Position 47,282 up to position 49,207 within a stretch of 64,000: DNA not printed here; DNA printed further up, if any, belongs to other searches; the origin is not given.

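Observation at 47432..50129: Rrf2-linked atypical heme-copper oxidase: metal-ligand His replaced by Asp, cross-link Tyr lost, CuA-less partner (candidate novel-type NO reductase)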

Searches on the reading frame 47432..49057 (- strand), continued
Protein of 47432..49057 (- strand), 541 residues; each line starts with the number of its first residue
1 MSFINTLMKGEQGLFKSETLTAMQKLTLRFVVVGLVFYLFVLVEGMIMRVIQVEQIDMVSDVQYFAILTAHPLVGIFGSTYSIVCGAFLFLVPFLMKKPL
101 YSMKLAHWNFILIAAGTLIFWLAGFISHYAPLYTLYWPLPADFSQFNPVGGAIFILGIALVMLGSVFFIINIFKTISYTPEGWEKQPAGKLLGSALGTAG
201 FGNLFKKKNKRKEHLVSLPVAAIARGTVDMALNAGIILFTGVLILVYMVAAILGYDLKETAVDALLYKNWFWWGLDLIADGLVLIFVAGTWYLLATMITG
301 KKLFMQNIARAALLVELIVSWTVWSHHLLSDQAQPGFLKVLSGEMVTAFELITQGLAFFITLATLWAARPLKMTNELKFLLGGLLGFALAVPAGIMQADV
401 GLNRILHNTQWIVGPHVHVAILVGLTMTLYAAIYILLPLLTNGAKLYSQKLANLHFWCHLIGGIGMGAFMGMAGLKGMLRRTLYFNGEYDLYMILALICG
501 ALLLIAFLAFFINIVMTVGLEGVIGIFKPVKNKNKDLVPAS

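Call 45: search_solved_structures(query=A2, max_evalue=1e-17, show_alignments=5)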
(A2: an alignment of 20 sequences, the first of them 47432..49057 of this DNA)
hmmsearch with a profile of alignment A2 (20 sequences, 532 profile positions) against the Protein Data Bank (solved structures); distinct sequences matched with E-value up to 1e-17: 7.
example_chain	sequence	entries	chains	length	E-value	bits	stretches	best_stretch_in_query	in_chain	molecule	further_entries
9ufb_A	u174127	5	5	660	9.8e-22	80.7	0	255-507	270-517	Cytochrome bo(3) ubiquinol oxidase subunit 1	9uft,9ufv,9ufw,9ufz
7jro_a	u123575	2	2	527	4e-20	75.4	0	232-509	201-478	COX1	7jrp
8ucj_a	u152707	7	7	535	3e-19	72.5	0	202-502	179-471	Cytochrome c oxidase subunit 1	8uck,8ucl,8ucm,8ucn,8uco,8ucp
8iuf_C1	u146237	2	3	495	2.8e-18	69.3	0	222-502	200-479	Cytochrome c oxidase subunit 1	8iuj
6giq_a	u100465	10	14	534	5.1e-18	68.4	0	203-503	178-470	Cytochrome c oxidase subunit 1 | CYTOCHROME C OXIDASE SUBUNIT 1; SYNONYM: CYTOCHROME C OXIDASE POLYPEPTIDE I, COX1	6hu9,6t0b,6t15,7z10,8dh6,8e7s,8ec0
6ymx_a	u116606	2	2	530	5.9e-18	68.2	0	204-503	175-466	Cytochrome c oxidase subunit 1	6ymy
4g7r_A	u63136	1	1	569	7.9e-18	67.8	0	253-505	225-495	Cytochrome c oxidase subunit 1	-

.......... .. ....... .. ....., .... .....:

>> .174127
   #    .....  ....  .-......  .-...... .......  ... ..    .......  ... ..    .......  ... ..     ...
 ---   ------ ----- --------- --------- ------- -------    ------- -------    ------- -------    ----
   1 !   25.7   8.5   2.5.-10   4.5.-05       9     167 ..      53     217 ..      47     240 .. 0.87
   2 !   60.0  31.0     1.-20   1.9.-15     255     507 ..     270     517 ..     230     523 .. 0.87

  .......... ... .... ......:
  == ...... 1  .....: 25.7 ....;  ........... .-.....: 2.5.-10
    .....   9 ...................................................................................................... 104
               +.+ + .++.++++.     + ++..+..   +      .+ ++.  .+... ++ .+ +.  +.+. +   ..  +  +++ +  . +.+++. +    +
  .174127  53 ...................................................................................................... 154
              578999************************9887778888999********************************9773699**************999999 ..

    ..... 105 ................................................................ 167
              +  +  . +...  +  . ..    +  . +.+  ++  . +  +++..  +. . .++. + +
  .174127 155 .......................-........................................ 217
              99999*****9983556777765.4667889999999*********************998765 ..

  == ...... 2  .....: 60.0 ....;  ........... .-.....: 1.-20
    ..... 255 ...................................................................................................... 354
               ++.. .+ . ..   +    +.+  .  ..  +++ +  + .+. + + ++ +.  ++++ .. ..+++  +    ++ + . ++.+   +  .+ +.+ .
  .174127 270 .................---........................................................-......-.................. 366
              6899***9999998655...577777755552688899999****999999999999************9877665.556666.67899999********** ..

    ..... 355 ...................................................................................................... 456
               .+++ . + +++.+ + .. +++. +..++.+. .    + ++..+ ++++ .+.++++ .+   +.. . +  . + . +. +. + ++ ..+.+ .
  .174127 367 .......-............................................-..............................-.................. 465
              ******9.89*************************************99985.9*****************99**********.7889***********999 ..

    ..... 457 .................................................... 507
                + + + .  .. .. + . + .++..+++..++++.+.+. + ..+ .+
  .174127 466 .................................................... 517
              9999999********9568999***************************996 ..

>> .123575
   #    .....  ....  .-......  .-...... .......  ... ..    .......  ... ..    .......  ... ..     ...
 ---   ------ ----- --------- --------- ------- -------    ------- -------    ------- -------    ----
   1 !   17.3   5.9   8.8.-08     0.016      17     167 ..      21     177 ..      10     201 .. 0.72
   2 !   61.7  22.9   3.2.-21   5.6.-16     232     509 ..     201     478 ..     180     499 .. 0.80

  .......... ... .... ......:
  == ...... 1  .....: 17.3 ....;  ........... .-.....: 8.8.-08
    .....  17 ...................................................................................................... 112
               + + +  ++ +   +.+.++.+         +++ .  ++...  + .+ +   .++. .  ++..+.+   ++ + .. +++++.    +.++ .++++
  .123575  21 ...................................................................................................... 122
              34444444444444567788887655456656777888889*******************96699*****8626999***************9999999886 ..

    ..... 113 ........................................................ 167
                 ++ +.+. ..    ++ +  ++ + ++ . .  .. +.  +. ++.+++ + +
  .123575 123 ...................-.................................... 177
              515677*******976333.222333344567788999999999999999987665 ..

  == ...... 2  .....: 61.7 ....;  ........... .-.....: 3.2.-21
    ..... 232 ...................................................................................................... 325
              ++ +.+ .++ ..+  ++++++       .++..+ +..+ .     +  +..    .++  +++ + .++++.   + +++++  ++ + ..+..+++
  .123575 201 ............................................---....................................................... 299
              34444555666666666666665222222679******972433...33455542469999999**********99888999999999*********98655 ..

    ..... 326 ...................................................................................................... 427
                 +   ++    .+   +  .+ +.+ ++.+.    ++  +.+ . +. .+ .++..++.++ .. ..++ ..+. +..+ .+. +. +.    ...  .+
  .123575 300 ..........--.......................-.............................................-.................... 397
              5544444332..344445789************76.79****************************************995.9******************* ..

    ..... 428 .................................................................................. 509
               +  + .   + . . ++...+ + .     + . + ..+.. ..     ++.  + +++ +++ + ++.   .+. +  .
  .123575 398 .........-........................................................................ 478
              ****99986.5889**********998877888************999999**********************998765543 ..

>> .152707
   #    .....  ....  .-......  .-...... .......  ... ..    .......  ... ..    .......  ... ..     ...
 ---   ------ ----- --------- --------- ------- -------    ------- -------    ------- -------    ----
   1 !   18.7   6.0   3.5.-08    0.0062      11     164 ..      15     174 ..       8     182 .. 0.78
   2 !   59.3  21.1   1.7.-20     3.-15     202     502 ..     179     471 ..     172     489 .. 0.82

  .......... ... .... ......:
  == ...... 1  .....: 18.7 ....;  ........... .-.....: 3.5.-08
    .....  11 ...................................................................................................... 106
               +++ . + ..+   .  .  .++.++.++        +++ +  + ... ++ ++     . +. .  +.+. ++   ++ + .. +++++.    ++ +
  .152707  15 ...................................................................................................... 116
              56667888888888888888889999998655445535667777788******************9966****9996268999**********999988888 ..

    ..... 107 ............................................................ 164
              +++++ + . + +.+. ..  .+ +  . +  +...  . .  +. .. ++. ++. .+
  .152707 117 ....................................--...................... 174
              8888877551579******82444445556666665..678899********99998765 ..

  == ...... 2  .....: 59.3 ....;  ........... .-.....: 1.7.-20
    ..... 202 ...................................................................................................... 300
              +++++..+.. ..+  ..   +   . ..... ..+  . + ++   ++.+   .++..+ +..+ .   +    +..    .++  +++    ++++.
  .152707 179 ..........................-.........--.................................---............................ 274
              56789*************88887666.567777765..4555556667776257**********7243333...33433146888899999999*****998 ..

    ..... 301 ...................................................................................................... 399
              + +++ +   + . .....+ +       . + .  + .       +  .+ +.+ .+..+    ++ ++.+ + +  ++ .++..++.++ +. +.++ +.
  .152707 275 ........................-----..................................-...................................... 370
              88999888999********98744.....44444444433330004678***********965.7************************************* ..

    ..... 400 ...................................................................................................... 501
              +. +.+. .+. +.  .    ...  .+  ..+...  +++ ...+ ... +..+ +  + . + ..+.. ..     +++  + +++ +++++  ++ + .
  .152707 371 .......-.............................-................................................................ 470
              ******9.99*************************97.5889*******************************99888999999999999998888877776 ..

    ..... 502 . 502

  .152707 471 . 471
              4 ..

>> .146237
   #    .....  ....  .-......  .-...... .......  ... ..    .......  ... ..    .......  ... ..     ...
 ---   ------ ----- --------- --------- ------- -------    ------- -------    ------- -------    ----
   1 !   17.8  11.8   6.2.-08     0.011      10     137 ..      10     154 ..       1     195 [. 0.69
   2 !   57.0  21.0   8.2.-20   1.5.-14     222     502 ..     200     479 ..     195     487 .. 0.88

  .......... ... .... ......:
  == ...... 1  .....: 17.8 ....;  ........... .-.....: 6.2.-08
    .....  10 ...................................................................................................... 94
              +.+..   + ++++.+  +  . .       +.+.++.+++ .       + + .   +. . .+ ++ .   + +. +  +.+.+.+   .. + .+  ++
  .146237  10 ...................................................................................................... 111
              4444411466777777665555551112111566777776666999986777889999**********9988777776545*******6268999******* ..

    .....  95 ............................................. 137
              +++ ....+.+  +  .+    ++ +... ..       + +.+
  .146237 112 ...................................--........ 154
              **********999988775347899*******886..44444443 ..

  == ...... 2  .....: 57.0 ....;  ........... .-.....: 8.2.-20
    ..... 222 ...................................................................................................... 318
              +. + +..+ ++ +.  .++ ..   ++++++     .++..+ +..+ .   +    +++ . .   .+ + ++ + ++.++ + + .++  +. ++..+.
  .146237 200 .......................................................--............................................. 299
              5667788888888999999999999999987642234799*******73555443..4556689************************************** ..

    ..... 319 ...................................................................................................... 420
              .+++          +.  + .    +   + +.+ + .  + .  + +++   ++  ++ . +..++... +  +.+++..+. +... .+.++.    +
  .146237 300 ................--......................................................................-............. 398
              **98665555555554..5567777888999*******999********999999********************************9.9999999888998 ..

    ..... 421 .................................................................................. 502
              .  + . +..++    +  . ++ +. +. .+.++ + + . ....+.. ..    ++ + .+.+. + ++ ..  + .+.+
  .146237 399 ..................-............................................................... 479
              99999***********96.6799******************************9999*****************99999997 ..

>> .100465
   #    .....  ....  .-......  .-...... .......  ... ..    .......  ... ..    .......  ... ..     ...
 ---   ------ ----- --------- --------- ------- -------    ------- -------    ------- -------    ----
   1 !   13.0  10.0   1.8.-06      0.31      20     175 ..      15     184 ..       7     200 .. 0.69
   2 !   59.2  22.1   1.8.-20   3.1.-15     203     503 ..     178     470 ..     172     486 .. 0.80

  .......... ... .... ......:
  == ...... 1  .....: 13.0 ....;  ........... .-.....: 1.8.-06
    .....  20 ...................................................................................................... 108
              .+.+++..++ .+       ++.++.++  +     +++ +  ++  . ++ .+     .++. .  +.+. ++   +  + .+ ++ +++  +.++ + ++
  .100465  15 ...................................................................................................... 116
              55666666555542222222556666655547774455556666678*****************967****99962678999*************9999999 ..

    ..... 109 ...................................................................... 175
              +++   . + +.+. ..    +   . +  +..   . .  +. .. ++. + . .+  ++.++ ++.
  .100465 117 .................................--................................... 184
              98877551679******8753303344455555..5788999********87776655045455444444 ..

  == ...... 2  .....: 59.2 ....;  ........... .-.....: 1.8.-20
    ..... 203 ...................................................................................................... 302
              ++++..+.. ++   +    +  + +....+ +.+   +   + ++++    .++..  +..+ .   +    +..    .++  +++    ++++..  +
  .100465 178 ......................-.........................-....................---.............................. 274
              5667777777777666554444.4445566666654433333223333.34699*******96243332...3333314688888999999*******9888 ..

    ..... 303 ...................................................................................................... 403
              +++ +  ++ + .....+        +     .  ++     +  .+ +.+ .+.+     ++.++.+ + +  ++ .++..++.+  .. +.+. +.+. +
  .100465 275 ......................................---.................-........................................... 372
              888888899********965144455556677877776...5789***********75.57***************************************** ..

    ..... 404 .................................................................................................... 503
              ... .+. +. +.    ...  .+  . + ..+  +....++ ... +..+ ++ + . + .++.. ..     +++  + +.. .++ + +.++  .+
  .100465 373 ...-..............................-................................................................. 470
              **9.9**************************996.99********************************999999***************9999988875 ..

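Call 54: predict_structure(alignment_id=A2)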
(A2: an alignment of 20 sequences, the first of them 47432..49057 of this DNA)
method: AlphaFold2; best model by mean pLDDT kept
length: 541 residues; sequences in the alignment: 20
mean_pLDDT: 76.7   pTM: 0.81
mean pLDDT of the five models: 76.7, 74.2, 74.0, 73.1, 72.9
residues with pLDDT >= 90: 146; 70-90: 224; 50-70: 115; < 50: 56
segments of 3 or more residues with pLDDT < 50: 50-59, 62-72, 130-135, 137-139, 325-332, 399-411, 481-485
pLDDT, mean of each block of 10 residues (from residue 1): 85 79 92 87 62 45 43 67 90 90 94 91 64 45 66 84 92 91 80 78 73 78 86 81 80 75 64 61 74 91 86 79 52 56 62 84 93 94 89 61 41 64 87 91 90 96 89 69 50 86 92 91 88 68 57
secondary structure, 60 per line:
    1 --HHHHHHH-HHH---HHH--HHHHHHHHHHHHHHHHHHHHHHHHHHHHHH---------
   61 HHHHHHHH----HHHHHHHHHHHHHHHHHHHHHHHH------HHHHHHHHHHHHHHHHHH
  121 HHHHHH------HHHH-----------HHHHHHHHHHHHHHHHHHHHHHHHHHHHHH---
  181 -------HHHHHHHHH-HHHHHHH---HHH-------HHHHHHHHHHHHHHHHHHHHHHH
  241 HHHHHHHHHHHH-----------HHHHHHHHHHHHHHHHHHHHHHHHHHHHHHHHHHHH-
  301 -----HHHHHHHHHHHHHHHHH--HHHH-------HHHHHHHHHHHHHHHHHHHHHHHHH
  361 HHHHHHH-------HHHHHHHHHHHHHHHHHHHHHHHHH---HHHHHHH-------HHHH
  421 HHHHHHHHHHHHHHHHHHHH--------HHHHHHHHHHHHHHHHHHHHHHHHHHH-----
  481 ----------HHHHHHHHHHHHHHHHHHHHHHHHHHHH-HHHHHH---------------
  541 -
elements in order: H3-9 H22-51 H61-68 H73-96 H103-126 H133-136 H148-177 H188-196 H198-204 H218-252 H264-299 H306-322 H325-328 H336-367 H375-399 H403-409 H417-440 H449-475 H491-518 H520-525
